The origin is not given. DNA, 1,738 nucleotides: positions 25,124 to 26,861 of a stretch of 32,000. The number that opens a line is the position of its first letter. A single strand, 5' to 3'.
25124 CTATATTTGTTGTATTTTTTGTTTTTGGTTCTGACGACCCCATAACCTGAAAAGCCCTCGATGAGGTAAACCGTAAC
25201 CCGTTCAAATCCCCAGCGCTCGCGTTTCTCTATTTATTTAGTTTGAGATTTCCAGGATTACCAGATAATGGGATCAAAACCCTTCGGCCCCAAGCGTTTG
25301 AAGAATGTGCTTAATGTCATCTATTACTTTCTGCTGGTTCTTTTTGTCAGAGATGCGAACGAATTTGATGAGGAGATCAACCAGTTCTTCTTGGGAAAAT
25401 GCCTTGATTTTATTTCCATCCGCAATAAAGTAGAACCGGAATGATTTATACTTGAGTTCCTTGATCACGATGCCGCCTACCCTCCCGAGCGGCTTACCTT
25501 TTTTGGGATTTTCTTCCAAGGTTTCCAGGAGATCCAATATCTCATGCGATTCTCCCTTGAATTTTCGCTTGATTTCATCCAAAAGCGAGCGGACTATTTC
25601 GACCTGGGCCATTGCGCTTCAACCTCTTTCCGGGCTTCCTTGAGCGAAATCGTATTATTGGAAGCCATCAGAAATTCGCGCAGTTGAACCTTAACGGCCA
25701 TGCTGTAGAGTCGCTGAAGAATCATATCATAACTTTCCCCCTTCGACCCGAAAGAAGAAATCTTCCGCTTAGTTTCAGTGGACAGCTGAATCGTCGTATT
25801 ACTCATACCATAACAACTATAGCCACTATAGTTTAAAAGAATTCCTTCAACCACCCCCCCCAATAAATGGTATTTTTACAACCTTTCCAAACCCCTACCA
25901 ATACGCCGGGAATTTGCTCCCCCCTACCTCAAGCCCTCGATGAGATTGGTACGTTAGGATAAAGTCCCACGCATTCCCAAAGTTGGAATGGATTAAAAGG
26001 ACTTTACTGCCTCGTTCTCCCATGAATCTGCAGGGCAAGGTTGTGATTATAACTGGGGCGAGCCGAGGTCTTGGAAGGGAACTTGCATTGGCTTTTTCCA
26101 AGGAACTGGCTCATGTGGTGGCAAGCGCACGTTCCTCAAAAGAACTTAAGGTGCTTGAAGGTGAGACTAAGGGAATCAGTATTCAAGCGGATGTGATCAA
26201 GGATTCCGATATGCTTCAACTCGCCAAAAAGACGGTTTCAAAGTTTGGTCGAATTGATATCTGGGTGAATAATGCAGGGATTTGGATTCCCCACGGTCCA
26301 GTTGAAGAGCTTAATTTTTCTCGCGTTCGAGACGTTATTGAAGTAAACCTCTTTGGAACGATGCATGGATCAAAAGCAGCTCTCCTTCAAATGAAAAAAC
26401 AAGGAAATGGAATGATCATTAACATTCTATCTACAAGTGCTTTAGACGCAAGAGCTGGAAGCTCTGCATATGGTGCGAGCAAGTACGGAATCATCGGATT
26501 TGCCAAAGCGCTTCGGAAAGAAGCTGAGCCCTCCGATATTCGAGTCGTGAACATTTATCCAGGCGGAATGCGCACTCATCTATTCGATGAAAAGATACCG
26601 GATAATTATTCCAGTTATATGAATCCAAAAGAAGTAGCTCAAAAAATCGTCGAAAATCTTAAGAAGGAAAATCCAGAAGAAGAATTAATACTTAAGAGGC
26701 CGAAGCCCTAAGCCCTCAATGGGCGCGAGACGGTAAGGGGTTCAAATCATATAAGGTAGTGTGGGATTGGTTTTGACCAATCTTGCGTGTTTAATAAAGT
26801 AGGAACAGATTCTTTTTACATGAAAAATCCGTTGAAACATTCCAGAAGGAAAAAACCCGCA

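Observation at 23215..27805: Cassette-like array: four extra copies of the tRNA-Thr 3'-terminal 13-mer sit at gene boundaries, with no recombinase in view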

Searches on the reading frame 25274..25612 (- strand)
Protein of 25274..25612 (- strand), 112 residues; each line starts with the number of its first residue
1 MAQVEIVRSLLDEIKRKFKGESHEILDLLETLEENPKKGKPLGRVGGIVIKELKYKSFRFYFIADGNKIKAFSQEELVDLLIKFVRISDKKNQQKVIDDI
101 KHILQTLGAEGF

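Call 11: search_protein_families(library=pfam, proteins=[window:25274-25612:-], max_evalue=0.01)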
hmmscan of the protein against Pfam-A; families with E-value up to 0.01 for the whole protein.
window:25274-25612:- (112 aa): 0 families

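Call 49: search_protein_families(library=ncbifam, proteins=[window:25274-25612:-], max_evalue=0.1)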
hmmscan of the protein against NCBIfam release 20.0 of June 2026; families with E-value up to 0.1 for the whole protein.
window:25274-25612:- (112 aa): 0 families

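Call 50: search_protein_families(library=padloc, proteins=[window:25274-25612:-], max_evalue=0.1)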
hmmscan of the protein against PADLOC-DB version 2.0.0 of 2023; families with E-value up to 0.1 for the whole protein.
window:25274-25612:- (112 aa): 1 family
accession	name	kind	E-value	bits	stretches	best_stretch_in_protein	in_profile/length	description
PDLC03490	REase_II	-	0.0031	15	1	61-101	272-313/321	Type II restriction enzyme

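Call 68: find_encoding_contigs(protein=window:25274-25612:-, flank=6000, max_places=10)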
Protein window:25274-25612:- (112 aa): 2 contigs read that carry it; 2 places shown.
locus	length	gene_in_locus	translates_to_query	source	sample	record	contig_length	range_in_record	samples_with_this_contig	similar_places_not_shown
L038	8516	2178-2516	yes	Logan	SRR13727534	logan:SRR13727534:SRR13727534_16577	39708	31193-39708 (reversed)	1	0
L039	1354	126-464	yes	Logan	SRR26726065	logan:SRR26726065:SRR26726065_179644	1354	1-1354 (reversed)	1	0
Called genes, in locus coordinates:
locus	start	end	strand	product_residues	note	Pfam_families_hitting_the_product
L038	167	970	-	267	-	PF00561:Abhydrolase_1 (weak), PF12146:Hydrolase_4, PF12697:Abhydrolase_6 (weak)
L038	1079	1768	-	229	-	PF00106:adh_short, PF13561:adh_short_C2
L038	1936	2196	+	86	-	PF24434:DUF7557 (weak)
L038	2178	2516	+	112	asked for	-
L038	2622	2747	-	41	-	-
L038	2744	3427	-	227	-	PF00882:Zn_dep_PLPC (weak)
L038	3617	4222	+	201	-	-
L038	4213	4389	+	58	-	PF26477:DUF8150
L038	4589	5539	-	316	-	PF02661:Fic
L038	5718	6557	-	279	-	PF14023:Bestrophin-like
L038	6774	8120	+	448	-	PF00939:Na_sulph_symp, PF03600:CitMHS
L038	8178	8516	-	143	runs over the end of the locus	PF09390:DUF1999 (weak), PF00583:Acetyltransf_1 (weak), PF13508:Acetyltransf_7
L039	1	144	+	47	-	?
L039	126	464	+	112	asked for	-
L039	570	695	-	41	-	-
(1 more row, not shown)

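Call 69: find_homologous_proteins(query=window:25274-25612:-)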
Query window:25274-25612:- (112 aa): 1161 proteins with E <= 0.001 among 1169 candidates; the best 120 are listed.
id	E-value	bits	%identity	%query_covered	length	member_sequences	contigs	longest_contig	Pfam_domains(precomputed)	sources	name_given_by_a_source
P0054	1.1e-63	230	100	100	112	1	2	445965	-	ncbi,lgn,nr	ncbi:MAG: hypothetical protein Q8P05_04265 [Candidatus Diapherotrites archaeon]|nr:hypothetical prot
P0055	1.8e-57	210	90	100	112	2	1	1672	-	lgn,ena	-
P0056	6.1e-56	205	87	100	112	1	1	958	-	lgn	-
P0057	3.0e-49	183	78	100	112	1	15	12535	-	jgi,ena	-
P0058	4.4e-48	180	78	100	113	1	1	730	-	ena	-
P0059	8.7e-48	179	78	100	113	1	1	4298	-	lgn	-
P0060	3.9e-47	177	75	100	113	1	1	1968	-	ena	-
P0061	5.0e-47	176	75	100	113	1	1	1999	-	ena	-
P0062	1.1e-45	172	73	100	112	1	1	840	-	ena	-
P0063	1.2e-45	172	75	98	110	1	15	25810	-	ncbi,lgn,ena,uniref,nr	ncbi:MAG: hypothetical protein UU67_C0084G0009 [Candidatus Daviesbacteria bacterium GW2011_GWB1_41_5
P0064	1.5e-45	172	72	100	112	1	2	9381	-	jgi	-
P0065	3.1e-45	171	75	98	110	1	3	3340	-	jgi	-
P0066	4.3e-45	170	71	100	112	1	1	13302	-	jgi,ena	-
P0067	7.6e-45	169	72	100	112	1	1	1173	-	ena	-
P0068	8.5e-45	169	71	100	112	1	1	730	-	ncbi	-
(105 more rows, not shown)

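Call 70: find_encoding_contigs(protein=P0055, flank=5000, max_places=10)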
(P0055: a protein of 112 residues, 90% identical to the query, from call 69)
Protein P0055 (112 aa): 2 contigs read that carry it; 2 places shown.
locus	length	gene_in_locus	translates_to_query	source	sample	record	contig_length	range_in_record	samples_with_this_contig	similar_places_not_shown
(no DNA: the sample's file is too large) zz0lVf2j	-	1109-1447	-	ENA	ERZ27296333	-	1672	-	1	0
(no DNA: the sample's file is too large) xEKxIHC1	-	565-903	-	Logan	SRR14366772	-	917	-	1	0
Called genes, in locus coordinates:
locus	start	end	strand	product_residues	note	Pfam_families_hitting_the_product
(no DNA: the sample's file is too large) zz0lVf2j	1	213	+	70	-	?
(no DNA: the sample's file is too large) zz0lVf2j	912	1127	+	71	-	PF24434:DUF7557 (weak)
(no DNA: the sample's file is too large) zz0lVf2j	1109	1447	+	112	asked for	-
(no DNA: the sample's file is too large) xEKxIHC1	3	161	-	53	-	?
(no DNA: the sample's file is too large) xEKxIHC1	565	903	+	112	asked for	-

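Call 71: find_encoding_contigs(protein=P0057, flank=5000, max_places=10)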
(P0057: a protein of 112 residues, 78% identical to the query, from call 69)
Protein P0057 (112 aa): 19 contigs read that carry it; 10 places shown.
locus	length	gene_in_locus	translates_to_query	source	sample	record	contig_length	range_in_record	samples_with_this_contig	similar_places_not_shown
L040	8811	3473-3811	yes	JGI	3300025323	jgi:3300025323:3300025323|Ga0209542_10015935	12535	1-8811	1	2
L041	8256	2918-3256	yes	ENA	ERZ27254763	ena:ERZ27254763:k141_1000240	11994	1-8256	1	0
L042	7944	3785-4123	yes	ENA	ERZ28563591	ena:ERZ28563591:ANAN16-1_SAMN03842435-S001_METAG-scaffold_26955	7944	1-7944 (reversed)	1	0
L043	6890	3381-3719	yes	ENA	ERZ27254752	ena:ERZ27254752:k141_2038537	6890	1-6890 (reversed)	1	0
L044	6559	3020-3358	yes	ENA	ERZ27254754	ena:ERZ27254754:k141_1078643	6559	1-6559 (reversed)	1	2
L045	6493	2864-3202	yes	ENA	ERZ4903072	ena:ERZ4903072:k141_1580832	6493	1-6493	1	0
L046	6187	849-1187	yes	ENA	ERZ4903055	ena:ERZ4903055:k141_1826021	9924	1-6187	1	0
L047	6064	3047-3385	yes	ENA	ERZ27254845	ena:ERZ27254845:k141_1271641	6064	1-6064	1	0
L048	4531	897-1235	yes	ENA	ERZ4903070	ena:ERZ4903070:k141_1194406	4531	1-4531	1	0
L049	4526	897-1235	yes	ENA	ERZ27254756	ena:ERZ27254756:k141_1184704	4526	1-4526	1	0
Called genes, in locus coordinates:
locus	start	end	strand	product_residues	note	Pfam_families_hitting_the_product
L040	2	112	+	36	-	?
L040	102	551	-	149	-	PF13302:Acetyltransf_3 (weak), PF00583:Acetyltransf_1, PF13673:Acetyltransf_10, PF13508:Acetyltransf_7, PF14542:Acetyltransf_CG (weak), PF08445:FR47 (weak)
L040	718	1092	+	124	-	PF01909:NTP_transf_2 (weak), PF18765:Polbeta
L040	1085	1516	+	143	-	PF01934:HepT-like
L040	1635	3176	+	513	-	PF00270:DEAD, PF04851:ResIII, PF21210:RNA_helicase_helical, PF00271:Helicase_C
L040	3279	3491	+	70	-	PF24434:DUF7557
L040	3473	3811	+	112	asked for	-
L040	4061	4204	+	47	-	-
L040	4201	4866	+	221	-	PF02732:ERCC4, PF12826:HHH_2 (weak)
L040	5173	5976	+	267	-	-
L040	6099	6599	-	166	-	PF01467:CTP_transf_like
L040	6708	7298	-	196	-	PF02834:LigT_PEase, PF13563:2_5_RNA_ligase2, PF02834:LigT_PEase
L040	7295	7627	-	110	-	-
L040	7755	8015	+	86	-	-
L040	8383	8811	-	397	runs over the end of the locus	-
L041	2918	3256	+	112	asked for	-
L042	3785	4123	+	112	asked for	-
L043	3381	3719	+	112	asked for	-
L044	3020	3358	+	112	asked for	-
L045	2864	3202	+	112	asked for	-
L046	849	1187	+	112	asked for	-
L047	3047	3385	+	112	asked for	-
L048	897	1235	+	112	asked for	-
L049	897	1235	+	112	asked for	-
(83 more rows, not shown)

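Call 74: find_encoding_contigs(protein=P0056, flank=5000, max_places=10)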
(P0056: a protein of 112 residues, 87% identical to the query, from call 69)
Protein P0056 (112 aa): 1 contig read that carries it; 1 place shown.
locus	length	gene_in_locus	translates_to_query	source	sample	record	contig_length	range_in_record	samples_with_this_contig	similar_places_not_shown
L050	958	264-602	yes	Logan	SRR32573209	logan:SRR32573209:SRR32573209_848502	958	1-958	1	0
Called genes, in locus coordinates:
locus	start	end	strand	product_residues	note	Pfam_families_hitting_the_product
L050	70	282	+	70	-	PF24434:DUF7557 (weak)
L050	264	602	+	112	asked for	-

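Call 80: search_solved_structures(query=window:25274-25612:-, max_evalue=1)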
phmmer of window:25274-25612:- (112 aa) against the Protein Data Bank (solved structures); distinct sequences matched with E-value up to 1: 1.
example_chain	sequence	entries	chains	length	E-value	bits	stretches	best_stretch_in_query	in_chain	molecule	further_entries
9cly_A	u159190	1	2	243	0.8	13.3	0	45-100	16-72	CylG protein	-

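Call 81: search_protein_families(library=phrogs, proteins=[window:25274-25612:-], max_evalue=0.01)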
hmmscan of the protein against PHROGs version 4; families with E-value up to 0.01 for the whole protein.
window:25274-25612:- (112 aa): 0 families

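Call 86: predict_structure(alignment_id=A5)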
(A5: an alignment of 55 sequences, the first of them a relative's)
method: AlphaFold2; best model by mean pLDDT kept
length: 112 residues; sequences in the alignment: 55
mean_pLDDT: 89.6   pTM: 0.79
mean pLDDT of the five models: 89.6, 88.4, 87.1, 86.9, 85.3
residues with pLDDT >= 90: 74; 70-90: 34; 50-70: 3; < 50: 1
segments of 3 or more residues with pLDDT < 50: none
pLDDT, mean of each block of 10 residues (from residue 1): 93 93 94 92 89 93 91 93 85 89 82 50
secondary structure, 60 per line:
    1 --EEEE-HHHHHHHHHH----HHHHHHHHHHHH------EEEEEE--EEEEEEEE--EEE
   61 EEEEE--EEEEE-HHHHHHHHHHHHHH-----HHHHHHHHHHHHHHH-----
elements in order: E3-6 H8-17 H22-33 E40-45 E48-55 E58-65 E68-72 H74-87 H93-107

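Call 88: fold_search(model_id=the predicted structure, library=pdb)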
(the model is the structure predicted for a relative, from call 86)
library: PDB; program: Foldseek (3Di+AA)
matches with E <= 10: 311; with E <= 0.001: 0
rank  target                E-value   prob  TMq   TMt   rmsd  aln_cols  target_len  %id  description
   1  9g12_B                1.6e-02  1.00  0.48  0.61   3.6        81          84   14  Mycobacterium tuberculosis RelBE1 toxin-antitoxin system; rv1247c (relB1 antitoxin), rv1246c (relE1 toxin) (released 2025-12-17)
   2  4fxh_B                1.7e-02  1.00  0.51  0.59   7.6        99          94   16  Crystal structure of the isolated E. coli RelE toxin, P212121 form (released 2012-08-29)
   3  1wmi_A                1.9e-02  1.00  0.56  0.70   2.4        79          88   16  Crystal structure of archaeal RelE-RelB complex from Pyrococcus horikoshii OT3 (released 2005-03-15)
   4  4fxe_E                4.1e-02  0.99  0.48  0.61   3.2        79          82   14  Crystal structure of the intact E. coli RelBE toxin-antitoxin complex (released 2012-08-29)
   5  4fxe_F                6.4e-02  0.96  0.45  0.59   3.5        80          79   19  Crystal structure of the intact E. coli RelBE toxin-antitoxin complex (released 2012-08-29)
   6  6xrw_A                7.2e-02  0.96  0.44  0.51   4.1        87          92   17  Chromosomal ParDE TA system from P. aeruginosa (released 2021-07-28)
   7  5ja8_E                9.9e-02  0.47  0.35  0.37   8.7       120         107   15  Crystal structure of the HigB2 toxin in complex with Nb2 (released 2017-04-05)
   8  6xrw_C                1.0e-01  0.95  0.45  0.53   4.1        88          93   15  Chromosomal ParDE TA system from P. aeruginosa (released 2021-07-28)
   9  2khe_MODEL_1_A        1.4e-01  0.99  0.51  0.62   3.3        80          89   18  Solution Structure of the Bacterial Toxin Rele from Thermus Thermophilus HB8 (released 2010-03-31)
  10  7nbu_Y                1.5e-01  0.38  0.35  0.33   9.9       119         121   14  Structure of the HigB1 toxin mutant K95A from Mycobacterium tuberculosis (Rv1955) and its target, the cspA mRNA, on th (released 2022-03-02)
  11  8vl4_MODEL_1_A        1.6e-01  0.41  0.32  0.35  12.1        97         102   18  Solution NMR Structure of de novo design protein 312 parent (released 2024-08-07)
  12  8phj_Y                1.7e-01  0.63  0.45  0.17   6.5       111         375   14  cA4-bound Cami1 in complex with 70S ribosome (released 2023-12-13)
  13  4fxh_A                2.9e-01  0.69  0.45  0.55  10.8        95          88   16  Crystal structure of the isolated E. coli RelE toxin, P212121 form (released 2012-08-29)
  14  2r41_B                3.4e-01  0.30  0.32  0.34  11.3       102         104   10  Crystal structure of the protein of unknown function from Enterococcus faecalis (released 2007-09-11)
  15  9guj_J                3.7e-01  0.80  0.39  0.49   4.5        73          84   12  Crystal structure of transcription factor NtcA from Synechococcus elongatus in complex with its transcriptional co- ac (released 2025-03-12)
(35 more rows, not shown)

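Call 90: find_encoding_contigs(protein=P0059, flank=5000, max_places=10)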
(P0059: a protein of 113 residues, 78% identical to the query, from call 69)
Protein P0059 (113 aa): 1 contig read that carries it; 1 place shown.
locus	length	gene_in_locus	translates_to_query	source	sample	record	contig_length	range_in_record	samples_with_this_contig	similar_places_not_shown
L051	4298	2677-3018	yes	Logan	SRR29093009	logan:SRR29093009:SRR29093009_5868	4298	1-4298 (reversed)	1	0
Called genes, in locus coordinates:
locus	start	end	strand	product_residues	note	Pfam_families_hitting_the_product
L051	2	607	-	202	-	?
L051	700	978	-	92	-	PF01246:Ribosomal_L24e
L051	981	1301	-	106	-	-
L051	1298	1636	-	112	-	-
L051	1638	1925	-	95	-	PF01200:Ribosomal_S28e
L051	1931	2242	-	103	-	PF01248:Ribosomal_L7Ae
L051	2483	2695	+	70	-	PF24434:DUF7557 (weak)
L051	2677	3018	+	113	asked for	-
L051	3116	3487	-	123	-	-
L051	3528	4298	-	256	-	?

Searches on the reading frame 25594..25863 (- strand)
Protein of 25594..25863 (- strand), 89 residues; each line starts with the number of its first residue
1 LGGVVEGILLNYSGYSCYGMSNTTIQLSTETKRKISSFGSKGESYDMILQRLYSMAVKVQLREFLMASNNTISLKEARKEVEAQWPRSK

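Call 11: search_protein_families(library=pfam, proteins=[window:25594-25863:-], max_evalue=0.01)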
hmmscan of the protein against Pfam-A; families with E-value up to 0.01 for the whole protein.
window:25594-25863:- (89 aa): 1 family
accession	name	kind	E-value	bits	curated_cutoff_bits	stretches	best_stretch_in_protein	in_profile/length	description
PF24434.1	DUF7557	-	4e-07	29.8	25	1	23-56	2-35/45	Family of unknown function (DUF7557)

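Call 49: search_protein_families(library=ncbifam, proteins=[window:25594-25854:-], max_evalue=0.1)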
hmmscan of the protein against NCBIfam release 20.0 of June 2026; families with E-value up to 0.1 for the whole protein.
window:25594-25854:- (86 aa): 1 family
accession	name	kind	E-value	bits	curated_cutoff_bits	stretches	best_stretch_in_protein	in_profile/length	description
NF041200.1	mob_BfmA_Nterm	domain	0.056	13.7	24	1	20-48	2-31/81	BfmA/BtgA family mobilization protein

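Call 50: search_protein_families(library=padloc, proteins=[window:25594-25854:-], max_evalue=0.1)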
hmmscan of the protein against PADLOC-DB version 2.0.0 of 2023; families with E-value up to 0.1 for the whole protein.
window:25594-25854:- (86 aa): 0 families

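Call 81: search_protein_families(library=phrogs, proteins=[window:25594-25854:-], max_evalue=0.01)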
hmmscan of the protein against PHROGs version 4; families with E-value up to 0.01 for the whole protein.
window:25594-25854:- (86 aa): 0 families

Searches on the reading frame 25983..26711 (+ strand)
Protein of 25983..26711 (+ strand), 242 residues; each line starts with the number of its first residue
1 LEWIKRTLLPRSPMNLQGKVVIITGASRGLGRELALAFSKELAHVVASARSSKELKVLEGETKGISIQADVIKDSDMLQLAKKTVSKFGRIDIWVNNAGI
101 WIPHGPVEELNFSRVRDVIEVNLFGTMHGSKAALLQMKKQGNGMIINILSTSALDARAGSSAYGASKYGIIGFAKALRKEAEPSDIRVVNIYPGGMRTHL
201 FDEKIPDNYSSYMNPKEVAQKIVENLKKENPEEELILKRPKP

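Call 11: search_protein_families(library=pfam, proteins=[window:25983-26711:+], max_evalue=0.01)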
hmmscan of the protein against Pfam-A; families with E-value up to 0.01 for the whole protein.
window:25983-26711:+ (242 aa): 4 families
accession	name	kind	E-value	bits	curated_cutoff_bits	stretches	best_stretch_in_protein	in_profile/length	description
PF00106.31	adh_short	-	1.4e-50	172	26.6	1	19-204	1-190/195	short chain dehydrogenase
PF13561.12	adh_short_C2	-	2.2e-33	116.2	27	1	25-207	1-186/236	Enoyl-(Acyl carrier protein) reductase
PF08659.16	KR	-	0.00015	22.1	22.6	1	21-183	3-169/180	KR domain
PF02882.25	THF_DHG_CYH_C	-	0.0091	15.8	27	0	7-56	25-74/160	Tetrahydrofolate dehydrogenase/cyclohydrolase, NAD(P)-binding domain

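Call 34: find_encoding_contigs(protein=window:26022-26711:+, flank=10000, max_places=10)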
Protein window:26022-26711:+ (229 aa): 1 contig read that carries it; 1 place shown.
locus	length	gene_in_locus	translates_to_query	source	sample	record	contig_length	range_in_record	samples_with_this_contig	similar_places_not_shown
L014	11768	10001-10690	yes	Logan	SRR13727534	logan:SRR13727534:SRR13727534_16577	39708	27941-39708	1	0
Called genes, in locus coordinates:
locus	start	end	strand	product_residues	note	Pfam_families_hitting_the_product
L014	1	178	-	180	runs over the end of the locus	-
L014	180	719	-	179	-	-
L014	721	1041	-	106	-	-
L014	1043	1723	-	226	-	-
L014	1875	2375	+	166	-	PF24034:DUF7343, PF12802:MarR_2 (weak)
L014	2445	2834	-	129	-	PF01850:PIN (weak)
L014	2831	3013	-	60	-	-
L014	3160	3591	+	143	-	PF09390:DUF1999 (weak), PF00583:Acetyltransf_1 (weak), PF13508:Acetyltransf_7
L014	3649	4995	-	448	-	PF00939:Na_sulph_symp, PF03600:CitMHS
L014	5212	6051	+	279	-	PF14023:Bestrophin-like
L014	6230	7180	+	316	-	PF02661:Fic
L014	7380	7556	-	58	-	PF26477:DUF8150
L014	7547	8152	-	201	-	-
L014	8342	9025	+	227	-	PF00882:Zn_dep_PLPC (weak)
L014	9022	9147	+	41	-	-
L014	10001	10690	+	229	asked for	PF00106:adh_short, PF13561:adh_short_C2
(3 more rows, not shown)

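Call 50: search_protein_families(library=padloc, proteins=[window:26022-26711:+], max_evalue=0.1)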
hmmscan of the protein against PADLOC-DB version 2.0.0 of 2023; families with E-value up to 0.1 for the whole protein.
window:26022-26711:+ (229 aa): 0 families
